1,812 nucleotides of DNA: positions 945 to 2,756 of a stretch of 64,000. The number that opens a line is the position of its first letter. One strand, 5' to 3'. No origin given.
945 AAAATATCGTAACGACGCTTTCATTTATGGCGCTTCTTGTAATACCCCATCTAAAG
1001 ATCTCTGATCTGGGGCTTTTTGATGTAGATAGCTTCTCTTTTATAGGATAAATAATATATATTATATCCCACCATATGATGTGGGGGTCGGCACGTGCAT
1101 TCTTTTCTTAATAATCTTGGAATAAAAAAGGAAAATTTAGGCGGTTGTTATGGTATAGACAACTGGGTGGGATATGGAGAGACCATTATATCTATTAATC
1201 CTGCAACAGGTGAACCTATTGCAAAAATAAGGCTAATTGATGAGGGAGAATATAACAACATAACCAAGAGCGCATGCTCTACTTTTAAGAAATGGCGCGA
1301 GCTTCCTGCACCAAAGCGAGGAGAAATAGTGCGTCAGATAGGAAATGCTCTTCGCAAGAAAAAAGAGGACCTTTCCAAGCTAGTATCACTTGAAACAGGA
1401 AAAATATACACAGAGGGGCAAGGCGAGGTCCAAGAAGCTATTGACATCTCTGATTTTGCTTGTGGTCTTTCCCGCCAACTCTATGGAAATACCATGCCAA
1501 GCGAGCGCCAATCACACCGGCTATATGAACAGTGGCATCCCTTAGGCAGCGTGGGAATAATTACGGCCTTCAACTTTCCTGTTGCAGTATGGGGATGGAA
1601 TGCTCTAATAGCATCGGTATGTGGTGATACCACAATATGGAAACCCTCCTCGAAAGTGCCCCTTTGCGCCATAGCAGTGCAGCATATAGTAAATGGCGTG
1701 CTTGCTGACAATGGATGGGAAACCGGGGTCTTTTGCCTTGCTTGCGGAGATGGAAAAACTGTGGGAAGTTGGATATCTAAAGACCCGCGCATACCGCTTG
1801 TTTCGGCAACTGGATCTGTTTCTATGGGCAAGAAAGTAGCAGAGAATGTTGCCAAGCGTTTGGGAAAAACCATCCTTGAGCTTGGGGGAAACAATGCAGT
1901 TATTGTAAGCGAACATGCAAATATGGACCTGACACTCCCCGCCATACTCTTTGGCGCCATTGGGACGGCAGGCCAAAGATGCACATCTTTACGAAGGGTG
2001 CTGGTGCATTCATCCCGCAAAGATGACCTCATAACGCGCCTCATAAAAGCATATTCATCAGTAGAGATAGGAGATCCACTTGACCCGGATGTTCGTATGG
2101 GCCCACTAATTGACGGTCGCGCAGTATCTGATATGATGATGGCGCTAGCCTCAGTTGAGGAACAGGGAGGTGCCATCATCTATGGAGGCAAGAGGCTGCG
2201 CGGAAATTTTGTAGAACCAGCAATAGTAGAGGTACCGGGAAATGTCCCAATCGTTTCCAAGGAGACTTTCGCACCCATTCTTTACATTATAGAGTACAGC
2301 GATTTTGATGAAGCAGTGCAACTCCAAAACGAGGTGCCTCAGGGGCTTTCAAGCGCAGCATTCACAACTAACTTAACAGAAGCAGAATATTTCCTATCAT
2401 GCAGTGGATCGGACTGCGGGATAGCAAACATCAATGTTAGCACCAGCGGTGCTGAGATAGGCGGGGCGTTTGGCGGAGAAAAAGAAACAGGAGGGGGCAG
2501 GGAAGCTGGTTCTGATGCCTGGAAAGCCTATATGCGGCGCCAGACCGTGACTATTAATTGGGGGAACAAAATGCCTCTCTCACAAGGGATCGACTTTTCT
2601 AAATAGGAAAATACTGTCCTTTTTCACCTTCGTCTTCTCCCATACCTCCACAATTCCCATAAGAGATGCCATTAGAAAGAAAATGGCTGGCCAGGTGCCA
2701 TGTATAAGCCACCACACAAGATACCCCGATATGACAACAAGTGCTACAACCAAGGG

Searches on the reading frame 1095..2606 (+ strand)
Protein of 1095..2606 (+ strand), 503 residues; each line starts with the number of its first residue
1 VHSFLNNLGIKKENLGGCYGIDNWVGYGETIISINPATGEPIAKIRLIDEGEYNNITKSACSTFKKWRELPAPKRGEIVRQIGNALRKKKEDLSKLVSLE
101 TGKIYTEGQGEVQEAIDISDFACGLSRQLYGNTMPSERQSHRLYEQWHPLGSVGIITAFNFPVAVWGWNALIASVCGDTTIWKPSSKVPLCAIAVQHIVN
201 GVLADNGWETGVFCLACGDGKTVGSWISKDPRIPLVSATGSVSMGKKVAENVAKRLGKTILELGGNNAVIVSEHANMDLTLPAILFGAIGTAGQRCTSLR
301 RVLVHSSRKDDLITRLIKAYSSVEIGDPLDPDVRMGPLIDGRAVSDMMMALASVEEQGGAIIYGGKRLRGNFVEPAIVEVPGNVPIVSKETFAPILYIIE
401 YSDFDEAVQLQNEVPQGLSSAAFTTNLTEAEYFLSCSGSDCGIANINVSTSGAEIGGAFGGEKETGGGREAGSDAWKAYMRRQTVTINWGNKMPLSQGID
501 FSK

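Call 38: search_protein_families(library=pfam, proteins=[window:1095-2606:+], max_evalue=0.0001)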
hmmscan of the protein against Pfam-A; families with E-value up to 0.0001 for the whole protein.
window:1095-2606:+ (503 aa): 1 family
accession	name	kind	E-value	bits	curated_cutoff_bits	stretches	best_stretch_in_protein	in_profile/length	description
PF00171.27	Aldedh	-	6.4e-128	427.6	23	1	29-485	7-461/461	Aldehyde dehydrogenase family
